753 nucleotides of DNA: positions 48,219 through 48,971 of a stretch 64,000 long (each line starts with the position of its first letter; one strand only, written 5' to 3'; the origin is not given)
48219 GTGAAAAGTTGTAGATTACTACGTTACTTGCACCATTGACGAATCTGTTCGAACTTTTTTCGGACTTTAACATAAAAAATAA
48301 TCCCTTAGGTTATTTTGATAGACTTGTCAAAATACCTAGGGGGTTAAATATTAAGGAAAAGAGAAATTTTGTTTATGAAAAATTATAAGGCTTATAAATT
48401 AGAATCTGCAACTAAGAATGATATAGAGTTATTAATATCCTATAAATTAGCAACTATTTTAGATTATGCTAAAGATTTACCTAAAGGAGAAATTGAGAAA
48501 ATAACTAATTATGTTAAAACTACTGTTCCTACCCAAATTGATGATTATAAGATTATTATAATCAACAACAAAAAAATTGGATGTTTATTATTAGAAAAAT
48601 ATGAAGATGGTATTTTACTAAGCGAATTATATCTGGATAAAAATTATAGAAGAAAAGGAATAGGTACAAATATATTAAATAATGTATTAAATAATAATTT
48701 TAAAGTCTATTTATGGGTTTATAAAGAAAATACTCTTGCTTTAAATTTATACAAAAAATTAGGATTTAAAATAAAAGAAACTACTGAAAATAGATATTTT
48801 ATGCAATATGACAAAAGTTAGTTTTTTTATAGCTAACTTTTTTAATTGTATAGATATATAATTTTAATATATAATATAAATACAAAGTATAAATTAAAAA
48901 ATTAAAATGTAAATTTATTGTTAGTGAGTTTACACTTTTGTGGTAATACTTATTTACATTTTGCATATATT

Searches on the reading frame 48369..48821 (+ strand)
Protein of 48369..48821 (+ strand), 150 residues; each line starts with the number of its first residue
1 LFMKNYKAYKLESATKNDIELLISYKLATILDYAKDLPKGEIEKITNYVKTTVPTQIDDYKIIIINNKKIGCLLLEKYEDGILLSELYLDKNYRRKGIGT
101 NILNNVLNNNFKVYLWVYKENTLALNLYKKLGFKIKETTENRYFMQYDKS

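Call 3: search_protein_families(library=pfam, proteins=[window:48369-48821:+], max_evalue=0.1)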
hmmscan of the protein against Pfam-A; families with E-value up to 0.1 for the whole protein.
window:48369-48821:+ (150 aa): 8 families
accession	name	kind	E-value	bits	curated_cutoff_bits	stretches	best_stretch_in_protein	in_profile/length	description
PF13508.13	Acetyltransf_7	-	1.6e-11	44.8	27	1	62-134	5-83/84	Acetyltransferase (GNAT) domain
PF00583.31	Acetyltransf_1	-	3.1e-10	40.8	20.7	1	62-133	37-116/116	Acetyltransferase (GNAT) family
PF13673.13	Acetyltransf_10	-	1.7e-06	28.5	23.6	1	42-136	10-110/128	Acetyltransferase (GNAT) domain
PF08445.16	FR47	-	4.1e-06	27.1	22.1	1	83-139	23-83/86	FR47-like protein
PF12568.14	PanZ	-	0.00011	22.1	22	1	23-122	8-102/128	Acetyltransferase (GNAT) domain, PanZ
PF13880.12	Acetyltransf_13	-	0.029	14.6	22.8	1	85-111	8-34/69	ESCO1/2 acetyl-transferase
PF13302.13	Acetyltransf_3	-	0.056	14.6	25.4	1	58-134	52-138/138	Acetyltransferase (GNAT) domain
PF08286.16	Spc24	-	0.072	13.8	25.3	0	119-139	52-72/109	Spc24 subunit of Ndc80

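Call 4: search_protein_families(library=padloc, proteins=[window:48369-48821:+], max_evalue=1)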
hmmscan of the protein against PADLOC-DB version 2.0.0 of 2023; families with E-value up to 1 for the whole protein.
window:48369-48821:+ (150 aa): 0 families
